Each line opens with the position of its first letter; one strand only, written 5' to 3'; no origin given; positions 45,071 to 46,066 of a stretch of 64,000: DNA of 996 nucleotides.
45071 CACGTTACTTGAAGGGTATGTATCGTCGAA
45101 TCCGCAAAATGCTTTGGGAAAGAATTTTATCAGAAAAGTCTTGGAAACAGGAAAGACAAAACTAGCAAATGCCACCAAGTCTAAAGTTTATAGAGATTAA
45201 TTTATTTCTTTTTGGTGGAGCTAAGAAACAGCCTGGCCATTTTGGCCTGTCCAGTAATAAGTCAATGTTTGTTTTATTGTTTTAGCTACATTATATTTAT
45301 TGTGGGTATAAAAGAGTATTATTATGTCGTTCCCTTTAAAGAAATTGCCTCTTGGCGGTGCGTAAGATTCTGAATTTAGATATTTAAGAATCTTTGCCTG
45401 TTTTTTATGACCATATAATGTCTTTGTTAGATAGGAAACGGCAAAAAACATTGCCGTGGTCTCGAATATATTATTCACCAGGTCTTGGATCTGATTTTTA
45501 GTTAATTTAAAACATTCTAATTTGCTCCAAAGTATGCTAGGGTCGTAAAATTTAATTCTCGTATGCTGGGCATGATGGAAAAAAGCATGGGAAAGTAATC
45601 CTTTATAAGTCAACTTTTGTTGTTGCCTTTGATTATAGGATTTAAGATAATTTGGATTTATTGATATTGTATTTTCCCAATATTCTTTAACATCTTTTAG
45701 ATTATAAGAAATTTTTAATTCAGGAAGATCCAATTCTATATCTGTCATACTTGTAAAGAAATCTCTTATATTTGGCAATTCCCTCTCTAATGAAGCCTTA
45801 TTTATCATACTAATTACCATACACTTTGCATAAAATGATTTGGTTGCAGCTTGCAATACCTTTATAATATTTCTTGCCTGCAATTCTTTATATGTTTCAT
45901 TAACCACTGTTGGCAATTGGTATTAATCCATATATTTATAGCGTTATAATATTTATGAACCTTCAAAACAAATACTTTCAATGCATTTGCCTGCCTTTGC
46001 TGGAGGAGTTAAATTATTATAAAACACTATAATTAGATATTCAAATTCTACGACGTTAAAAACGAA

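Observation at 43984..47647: A 3.6-kb island bounded by a 27-nt direct repeat of the tRNA-Ala 3' end, with no recognisable integrase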

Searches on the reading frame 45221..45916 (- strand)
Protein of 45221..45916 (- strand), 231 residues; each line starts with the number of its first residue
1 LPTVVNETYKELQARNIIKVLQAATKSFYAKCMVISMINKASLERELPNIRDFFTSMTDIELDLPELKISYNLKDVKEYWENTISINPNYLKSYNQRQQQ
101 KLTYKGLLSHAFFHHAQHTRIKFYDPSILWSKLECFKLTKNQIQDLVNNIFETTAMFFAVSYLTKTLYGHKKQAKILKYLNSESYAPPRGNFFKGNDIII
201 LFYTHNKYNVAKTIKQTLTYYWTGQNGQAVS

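Call 8: search_protein_families(library=pfam, proteins=[window:45221-45916:-], max_evalue=0.1)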
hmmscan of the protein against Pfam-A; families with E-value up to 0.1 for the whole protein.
window:45221-45916:- (231 aa): 0 families

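Call 9: search_protein_families(library=phrogs, proteins=[window:45221-45916:-], max_evalue=0.1)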
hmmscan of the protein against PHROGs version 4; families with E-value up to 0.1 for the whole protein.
window:45221-45916:- (231 aa): 0 families

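Call 17: find_encoding_contigs(protein=window:45221-45916:-, flank=10000, max_places=10)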
Protein window:45221-45916:- (231 aa): 5 contigs read that carry it; 5 places shown.
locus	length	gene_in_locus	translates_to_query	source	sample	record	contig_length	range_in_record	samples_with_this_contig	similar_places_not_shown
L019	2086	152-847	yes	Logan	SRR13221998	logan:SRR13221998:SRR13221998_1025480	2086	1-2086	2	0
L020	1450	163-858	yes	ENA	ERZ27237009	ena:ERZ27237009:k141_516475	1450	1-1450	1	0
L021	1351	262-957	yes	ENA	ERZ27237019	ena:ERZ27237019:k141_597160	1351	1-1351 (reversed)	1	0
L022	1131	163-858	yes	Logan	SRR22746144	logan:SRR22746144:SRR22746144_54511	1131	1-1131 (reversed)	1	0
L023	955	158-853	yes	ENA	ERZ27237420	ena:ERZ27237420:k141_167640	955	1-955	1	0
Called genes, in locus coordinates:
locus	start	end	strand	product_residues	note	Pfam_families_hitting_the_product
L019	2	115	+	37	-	?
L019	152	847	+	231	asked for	-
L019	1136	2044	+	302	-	PF02661:Fic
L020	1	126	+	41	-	?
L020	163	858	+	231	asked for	-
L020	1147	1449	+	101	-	?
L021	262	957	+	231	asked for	-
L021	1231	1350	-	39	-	?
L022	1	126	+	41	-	?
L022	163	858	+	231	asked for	-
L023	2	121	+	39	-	?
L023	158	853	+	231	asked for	-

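Call 28: find_homologous_proteins(query=window:45221-45916:-, max_evalue=0.01)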
Query window:45221-45916:- (231 aa): 2 proteins with E <= 0.01 among 120 candidates.
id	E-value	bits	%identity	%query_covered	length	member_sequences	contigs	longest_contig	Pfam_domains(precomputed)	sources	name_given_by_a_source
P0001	1.2e-149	514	100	100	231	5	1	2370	-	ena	-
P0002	4.6e-38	149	59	49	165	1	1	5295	-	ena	-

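Call 31: find_encoding_contigs(protein=P0002, flank=10000)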
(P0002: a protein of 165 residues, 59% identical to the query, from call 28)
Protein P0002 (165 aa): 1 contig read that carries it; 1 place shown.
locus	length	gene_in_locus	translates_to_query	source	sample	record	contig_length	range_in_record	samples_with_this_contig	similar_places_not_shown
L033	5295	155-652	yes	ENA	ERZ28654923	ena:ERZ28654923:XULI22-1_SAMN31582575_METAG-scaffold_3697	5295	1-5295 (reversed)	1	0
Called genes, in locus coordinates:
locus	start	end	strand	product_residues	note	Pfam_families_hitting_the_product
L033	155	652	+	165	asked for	-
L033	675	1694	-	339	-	PF00348:polyprenyl_synt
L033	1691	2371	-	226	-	PF02223:Thymidylate_kin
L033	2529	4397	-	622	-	PF02661:Fic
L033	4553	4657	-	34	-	-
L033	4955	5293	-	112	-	?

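Call 38: predict_structure(protein=window:45221-45916:-)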
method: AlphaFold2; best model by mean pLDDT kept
length: 231 residues; sequences in the alignment: 1
mean_pLDDT: 33.5   pTM: 0.18
mean pLDDT of the five models: 33.5, 29.9, 29.2, 28.0, 26.3
residues with pLDDT >= 90: 0; 70-90: 0; 50-70: 0; < 50: 231
segments of 3 or more residues with pLDDT < 50: 1-231
pLDDT, mean of each block of 10 residues (from residue 1): 37 39 39 40 43 36 26 30 34 36 34 31 27 29 36 28 29 32 29 29 34 39 34 30
secondary structure, 60 per line:
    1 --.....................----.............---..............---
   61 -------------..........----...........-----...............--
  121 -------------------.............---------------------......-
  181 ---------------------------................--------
elements in order: H3-23 H28-40 H44-57 H74-83 H88-98 H104-118 H140-152 H174-179 H208-223

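Call 39: search_protein_representatives(protein=window:45221-45916:-)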
Query: 231 residues. Proteins with E-value up to 0.001 (for the whole library): 13; up to 1e-10: 10; up to 1e-30: 7. The best 13 are listed.
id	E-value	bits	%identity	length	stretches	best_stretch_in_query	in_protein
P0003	1.2e-52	195.0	46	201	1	36-221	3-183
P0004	7.3e-41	156.4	43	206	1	38-221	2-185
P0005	1.1e-39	152.6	40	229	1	36-221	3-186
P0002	1.5e-38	148.9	58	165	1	107-221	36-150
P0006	4.9e-35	137.3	42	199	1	42-221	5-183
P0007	2.7e-33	131.6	39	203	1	37-219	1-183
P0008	2.7e-32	128.4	39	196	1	42-221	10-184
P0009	5.2e-20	88.2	35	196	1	44-220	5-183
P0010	4.7e-13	65.5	46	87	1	152-219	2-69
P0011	2.7e-11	59.7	41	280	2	46-128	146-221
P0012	1.4e-09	54.2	38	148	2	148-216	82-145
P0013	6.0e-09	52.1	43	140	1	42-120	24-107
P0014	2.9e-05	40.0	34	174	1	41-218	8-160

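Call 42: search_solved_structures(query=A1, max_evalue=10, show_alignments=2)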
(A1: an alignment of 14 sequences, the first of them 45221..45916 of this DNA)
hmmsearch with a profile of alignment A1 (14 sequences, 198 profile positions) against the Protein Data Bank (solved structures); distinct sequences matched with E-value up to 10: 4.
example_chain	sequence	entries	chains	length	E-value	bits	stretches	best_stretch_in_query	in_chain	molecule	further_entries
1rl4_A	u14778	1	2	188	0.11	15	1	8-59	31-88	formylmethionine deformylase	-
1jym_A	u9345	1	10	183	0.11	15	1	8-59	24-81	Peptide Deformylase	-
1rqc_A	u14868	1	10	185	0.11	14.9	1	8-59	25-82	formylmethionine deformylase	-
9gb2_M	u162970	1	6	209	0.76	12.2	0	129-176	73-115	gp66 - Triplex 2 protein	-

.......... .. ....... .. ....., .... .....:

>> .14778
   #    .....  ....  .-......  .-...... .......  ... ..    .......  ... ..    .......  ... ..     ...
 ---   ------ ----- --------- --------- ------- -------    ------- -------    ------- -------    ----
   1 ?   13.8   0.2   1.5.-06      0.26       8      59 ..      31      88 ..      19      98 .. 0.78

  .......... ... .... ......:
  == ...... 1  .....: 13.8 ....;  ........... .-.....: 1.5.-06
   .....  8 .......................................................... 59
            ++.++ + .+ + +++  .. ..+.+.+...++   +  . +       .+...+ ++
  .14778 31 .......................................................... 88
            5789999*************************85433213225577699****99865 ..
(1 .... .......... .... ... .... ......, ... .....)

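Call 43: search_protein_families(library=pfam, alignment_id=A1, max_evalue=1)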
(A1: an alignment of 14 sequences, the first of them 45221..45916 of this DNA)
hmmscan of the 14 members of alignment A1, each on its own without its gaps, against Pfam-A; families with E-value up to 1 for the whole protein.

A. member 1, window:45221-45916:- (231 aa): 2 families
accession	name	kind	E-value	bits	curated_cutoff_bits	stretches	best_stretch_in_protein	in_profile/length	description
PF14226.12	DIOX_N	-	0.13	13.4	27.3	1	135-181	30-75/117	non-haem dioxygenase in morphine synthesis N-terminal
PF15876.10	DUF4732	-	0.26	11.8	27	1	7-56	8-52/159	Domain of unknown function (DUF4732)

B. families by the number of members that match (of 14 scanned): 17 families
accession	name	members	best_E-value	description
PF18958.6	DUF5700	3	4.1e-05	Putative zinc dependent peptidase (DUF5700)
PF13699.11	eCIS_core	2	0.00067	eCIS core domain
PF04228.19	Zn_peptidase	2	0.026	Putative neutral zinc metallopeptidase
PF13673.13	Acetyltransf_10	1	4.8e-10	Acetyltransferase (GNAT) domain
PF00583.31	Acetyltransf_1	1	1.2e-08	Acetyltransferase (GNAT) family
PF13508.13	Acetyltransf_7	1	6.6e-06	Acetyltransferase (GNAT) domain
PF13420.13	Acetyltransf_4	1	0.00034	Acetyltransferase (GNAT) domain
PF20446.3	ABC_N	1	0.0069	ATPase of the ABC class N-terminal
PF08445.16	FR47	1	0.01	FR47-like protein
PF23572.1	GH3_C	1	0.048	GH3 family C-terminal domain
PF10484.15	MRP-S23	1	0.1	Mitochondrial ribosomal protein S23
PF10026.15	DUF2268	1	0.11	Predicted Zn-dependent protease (DUF2268)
PF13331.11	DUF4093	1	0.12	Domain of unknown function (DUF4093)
PF14226.12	DIOX_N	1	0.13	non-haem dioxygenase in morphine synthesis N-terminal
PF11120.13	CBP_BcsF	1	0.21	Cellulose biosynthesis protein BcsF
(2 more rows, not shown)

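Call 62: predict_structure(alignment_id=A1)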
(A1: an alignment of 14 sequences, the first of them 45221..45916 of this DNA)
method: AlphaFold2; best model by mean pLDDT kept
length: 231 residues; sequences in the alignment: 14
mean_pLDDT: 88.4   pTM: 0.79
mean pLDDT of the five models: 88.4, 86.8, 86.5, 85.8, 85.0
residues with pLDDT >= 90: 146; 70-90: 64; 50-70: 19; < 50: 2
segments of 3 or more residues with pLDDT < 50: none
pLDDT, mean of each block of 10 residues (from residue 1): 74 89 78 63 97 97 97 93 94 87 94 94 74 87 91 96 98 98 91 93 95 90 65 72
secondary structure, 60 per line:
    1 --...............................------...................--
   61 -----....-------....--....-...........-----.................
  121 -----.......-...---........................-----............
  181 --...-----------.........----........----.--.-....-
elements in order: H3-33 H40-58 E66-69 E77-80 E83-86 H88-98 H104-120 H126-132 H140-163 H169-180 H197-205 H210-217 H227-230

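Call 66: fold_search(model_id=the predicted structure, library=pdb)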
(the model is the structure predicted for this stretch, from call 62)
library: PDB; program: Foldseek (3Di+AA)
matches with E <= 10: 85; with E <= 0.001: 0
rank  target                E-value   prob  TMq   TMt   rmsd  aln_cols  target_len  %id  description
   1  6j74_A                2.7e-01  0.06  0.11  0.11  15.2       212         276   13  Complex of GGTaseIII and full-length Ykt6 (released 2020-01-22)
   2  6j7x_A                3.3e-01  0.07  0.14  0.14  15.0       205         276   11  Complex of GGTaseIII, farnesyl-Ykt6, and GGPP (released 2020-01-22)
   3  6o60_A                3.7e-01  0.08  0.15  0.13  14.2       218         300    9  Crystal structure of GGTase3-FBXL2-SKP1 complex (released 2019-06-26)
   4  6j7f_A                4.6e-01  0.06  0.13  0.13  15.3       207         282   12  Complex of GGTaseIII, farnesyl-Ykt6 (C-terminal methylated), and GGPP (released 2020-01-22)
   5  6j6x_A                5.4e-01  0.08  0.17  0.15  14.8       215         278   11  Crystal structure of apo GGTaseIII (released 2020-01-22)
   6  8cgp_A                6.6e-01  0.20  0.26  0.09  15.0       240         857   10  Insulin regulated aminopeptidase (IRAP) in complex with an allosteric aryl sulfonamide inhibitor (released 2024-01-31)
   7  4qhi_D                7.0e-01  0.57  0.26  0.46   7.3       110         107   16  Crystal structure of Methanocaldococcus jannaschii selecase mutant R36W (released 2014-07-16)
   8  9dbj_B                9.0e-01  0.06  0.17  0.18  15.2       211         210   11  Structure of Hailong HalB R164A mutant with non-hydrolyzable dATP (released 2025-05-07)
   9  4qhi_B                1.1e+00  0.18  0.20  0.34  12.9       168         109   11  Crystal structure of Methanocaldococcus jannaschii selecase mutant R36W (released 2014-07-16)
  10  4l7a_B                1.1e+00  0.08  0.22  0.20  12.7       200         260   12  Crystal structure of a putative zinc-binding metallo-peptidase (BACCAC_01431) from Bacteroides caccae ATCC 43185 at 2. (released 2013-07-03)
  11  4jix_B                1.2e+00  0.33  0.21  0.40   4.7        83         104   13  Crystal structure of the metallopeptidase zymogen of Methanocaldococcus jannaschii jannalysin (released 2013-06-12)
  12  4qhg                  1.2e+00  0.47  0.28  0.54   8.6       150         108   15  Crystal structure of Methanocaldococcus jannaschii dimeric selecase (released 2014-07-16)
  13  8p0i_A                1.3e+00  0.16  0.30  0.10  15.6       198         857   10  Crystal structure of the open conformation of insulin-regulated aminopeptidase in complex with a small-MW inhibitor (released 2024-09-04)
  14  4l7a_A                1.4e+00  0.08  0.22  0.20  12.7       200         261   12  Crystal structure of a putative zinc-binding metallo-peptidase (BACCAC_01431) from Bacteroides caccae ATCC 43185 at 2. (released 2013-07-03)
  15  9unw_I                1.4e+00  0.03  0.12  0.12  16.3       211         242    8  mouse PDCD5-TRiC complex (released 2026-03-25)
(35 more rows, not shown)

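Call 83: search_protein_families(library=ncbifam, proteins=[window:45221-45916:-], max_evalue=0.01)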
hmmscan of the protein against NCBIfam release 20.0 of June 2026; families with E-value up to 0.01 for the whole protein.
window:45221-45916:- (231 aa): 0 families

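Call 84: search_protein_families(library=padloc, proteins=[window:45221-45916:-], max_evalue=0.01)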
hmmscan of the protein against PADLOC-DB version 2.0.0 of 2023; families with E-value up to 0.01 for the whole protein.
window:45221-45916:- (231 aa): 0 families
